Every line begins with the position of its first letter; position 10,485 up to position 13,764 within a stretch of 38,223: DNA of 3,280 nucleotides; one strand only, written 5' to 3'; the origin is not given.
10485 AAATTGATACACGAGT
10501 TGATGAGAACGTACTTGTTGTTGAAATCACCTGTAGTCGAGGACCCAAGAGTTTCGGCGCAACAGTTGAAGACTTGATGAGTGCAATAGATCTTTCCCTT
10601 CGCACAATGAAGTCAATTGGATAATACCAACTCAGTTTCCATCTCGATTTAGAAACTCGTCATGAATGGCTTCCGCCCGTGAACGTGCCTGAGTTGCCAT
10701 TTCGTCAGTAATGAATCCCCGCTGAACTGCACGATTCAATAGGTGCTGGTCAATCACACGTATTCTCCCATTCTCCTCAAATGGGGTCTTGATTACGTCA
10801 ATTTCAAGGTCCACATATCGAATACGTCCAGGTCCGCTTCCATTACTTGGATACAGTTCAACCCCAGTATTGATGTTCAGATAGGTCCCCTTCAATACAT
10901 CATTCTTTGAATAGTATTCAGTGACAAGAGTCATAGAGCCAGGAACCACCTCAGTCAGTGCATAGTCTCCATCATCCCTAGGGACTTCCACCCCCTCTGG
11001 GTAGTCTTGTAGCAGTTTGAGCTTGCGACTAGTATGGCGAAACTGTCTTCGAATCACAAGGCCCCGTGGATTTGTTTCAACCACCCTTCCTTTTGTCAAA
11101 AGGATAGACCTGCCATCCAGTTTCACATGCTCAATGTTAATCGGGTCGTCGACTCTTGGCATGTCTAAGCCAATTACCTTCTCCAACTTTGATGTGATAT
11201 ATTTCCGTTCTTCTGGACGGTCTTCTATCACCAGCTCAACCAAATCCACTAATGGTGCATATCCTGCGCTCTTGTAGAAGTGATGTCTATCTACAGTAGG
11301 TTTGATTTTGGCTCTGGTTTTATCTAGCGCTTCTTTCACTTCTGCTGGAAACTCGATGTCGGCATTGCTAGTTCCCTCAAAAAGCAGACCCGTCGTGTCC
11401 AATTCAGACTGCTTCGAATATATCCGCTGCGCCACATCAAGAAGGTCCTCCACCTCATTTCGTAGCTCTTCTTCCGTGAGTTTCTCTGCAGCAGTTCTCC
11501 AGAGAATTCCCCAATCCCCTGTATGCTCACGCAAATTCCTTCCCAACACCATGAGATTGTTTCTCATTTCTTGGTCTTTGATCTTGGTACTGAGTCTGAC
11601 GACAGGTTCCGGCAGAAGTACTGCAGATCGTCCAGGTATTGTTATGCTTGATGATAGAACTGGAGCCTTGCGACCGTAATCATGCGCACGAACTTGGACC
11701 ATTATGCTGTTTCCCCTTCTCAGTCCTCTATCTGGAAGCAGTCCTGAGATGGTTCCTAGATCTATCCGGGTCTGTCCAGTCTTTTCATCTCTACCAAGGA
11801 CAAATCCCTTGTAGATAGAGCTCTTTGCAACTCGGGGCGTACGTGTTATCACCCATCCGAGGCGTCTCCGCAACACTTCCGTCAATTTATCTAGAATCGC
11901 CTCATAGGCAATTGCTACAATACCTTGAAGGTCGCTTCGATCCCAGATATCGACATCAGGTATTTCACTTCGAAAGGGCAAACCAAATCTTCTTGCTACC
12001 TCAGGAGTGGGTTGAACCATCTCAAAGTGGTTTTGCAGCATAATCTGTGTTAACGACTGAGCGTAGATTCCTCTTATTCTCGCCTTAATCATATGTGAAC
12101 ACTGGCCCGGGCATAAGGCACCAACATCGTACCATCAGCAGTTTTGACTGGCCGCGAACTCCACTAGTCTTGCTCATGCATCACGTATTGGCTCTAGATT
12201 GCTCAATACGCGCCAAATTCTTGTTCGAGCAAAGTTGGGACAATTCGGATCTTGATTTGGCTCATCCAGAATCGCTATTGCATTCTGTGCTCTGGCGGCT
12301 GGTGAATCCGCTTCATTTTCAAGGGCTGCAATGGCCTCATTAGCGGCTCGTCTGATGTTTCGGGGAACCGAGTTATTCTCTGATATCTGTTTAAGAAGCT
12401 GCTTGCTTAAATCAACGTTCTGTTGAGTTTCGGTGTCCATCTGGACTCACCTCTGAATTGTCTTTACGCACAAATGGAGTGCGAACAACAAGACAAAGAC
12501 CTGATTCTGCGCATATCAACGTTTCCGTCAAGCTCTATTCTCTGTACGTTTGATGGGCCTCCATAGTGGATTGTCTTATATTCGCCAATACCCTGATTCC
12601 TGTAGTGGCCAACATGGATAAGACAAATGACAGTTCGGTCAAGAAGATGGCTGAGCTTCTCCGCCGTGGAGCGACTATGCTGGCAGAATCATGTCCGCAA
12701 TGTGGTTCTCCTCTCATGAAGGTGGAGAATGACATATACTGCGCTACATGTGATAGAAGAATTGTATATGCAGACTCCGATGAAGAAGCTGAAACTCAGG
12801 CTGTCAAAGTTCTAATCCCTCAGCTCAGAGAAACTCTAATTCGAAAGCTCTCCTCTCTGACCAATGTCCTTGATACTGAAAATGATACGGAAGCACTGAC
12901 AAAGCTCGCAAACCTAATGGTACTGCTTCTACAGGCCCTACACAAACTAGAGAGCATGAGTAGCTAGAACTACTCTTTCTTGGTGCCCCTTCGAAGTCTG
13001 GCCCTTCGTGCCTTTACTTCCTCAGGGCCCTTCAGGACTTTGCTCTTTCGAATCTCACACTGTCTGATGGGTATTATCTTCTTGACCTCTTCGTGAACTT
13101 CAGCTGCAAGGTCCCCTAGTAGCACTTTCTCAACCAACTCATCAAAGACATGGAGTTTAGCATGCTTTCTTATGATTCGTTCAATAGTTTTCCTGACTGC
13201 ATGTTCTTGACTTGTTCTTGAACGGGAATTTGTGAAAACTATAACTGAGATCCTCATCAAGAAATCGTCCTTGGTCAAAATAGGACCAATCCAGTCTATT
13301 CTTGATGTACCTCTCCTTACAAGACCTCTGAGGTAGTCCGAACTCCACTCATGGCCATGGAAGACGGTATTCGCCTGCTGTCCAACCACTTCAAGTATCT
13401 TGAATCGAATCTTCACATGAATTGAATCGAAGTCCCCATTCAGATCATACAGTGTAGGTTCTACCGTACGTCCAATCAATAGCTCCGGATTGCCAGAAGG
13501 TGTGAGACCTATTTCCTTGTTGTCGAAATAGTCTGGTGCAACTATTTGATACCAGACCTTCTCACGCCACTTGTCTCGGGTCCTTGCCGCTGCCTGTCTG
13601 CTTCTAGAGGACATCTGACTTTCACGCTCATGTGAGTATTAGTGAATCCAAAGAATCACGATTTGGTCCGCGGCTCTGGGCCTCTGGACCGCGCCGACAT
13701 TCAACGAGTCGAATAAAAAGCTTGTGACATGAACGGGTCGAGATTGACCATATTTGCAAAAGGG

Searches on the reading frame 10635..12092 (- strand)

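Call 55: search_protein_families(library=pfam, proteins=[window:10635-12092:-], max_evalue=0.00001)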
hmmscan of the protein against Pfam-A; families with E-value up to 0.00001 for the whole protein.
window:10635-12092:- (486 aa): 2 families
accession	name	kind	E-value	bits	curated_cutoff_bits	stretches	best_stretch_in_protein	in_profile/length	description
PF10150.14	RNase_E_G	-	3.9e-12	46.6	25.5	1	151-258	1-107/270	Ribonuclease E/G family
PF04167.18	DUF402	-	5.6e-10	39.7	23.9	1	376-449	1-65/68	Protein of unknown function (DUF402)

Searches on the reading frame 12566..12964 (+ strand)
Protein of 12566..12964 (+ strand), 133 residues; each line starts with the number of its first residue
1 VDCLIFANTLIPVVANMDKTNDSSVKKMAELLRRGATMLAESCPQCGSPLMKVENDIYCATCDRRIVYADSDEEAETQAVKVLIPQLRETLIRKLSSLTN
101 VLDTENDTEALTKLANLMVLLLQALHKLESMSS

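Call 56: search_protein_families(library=pfam, proteins=[window:12566-12964:+], max_evalue=0.00001)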
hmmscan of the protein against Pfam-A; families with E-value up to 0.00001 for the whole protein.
window:12566-12964:+ (133 aa): 1 family
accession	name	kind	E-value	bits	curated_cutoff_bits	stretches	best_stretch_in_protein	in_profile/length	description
PF06677.18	Auto_anti-p27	-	2.8e-16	59.7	24.1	1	26-63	1-40/40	Sjogren's syndrome/scleroderma autoantigen 1 (Autoantigen p27)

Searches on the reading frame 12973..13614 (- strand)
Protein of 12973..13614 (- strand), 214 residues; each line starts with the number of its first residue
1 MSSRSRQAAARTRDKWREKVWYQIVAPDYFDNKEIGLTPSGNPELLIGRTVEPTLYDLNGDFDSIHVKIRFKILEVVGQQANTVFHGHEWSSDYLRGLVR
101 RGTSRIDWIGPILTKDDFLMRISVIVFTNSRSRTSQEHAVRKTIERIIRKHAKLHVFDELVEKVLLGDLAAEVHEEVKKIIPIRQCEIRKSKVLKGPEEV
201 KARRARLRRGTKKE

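Call 56: search_protein_families(library=pfam, proteins=[window:12973-13614:-], max_evalue=0.00001)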
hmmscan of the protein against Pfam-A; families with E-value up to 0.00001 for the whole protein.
window:12973-13614:- (214 aa): 1 family
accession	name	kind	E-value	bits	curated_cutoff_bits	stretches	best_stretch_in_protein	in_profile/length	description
PF01015.23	Ribosomal_S3Ae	-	3.7e-66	222.8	29.3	1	9-197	3-191/191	Ribosomal S3Ae family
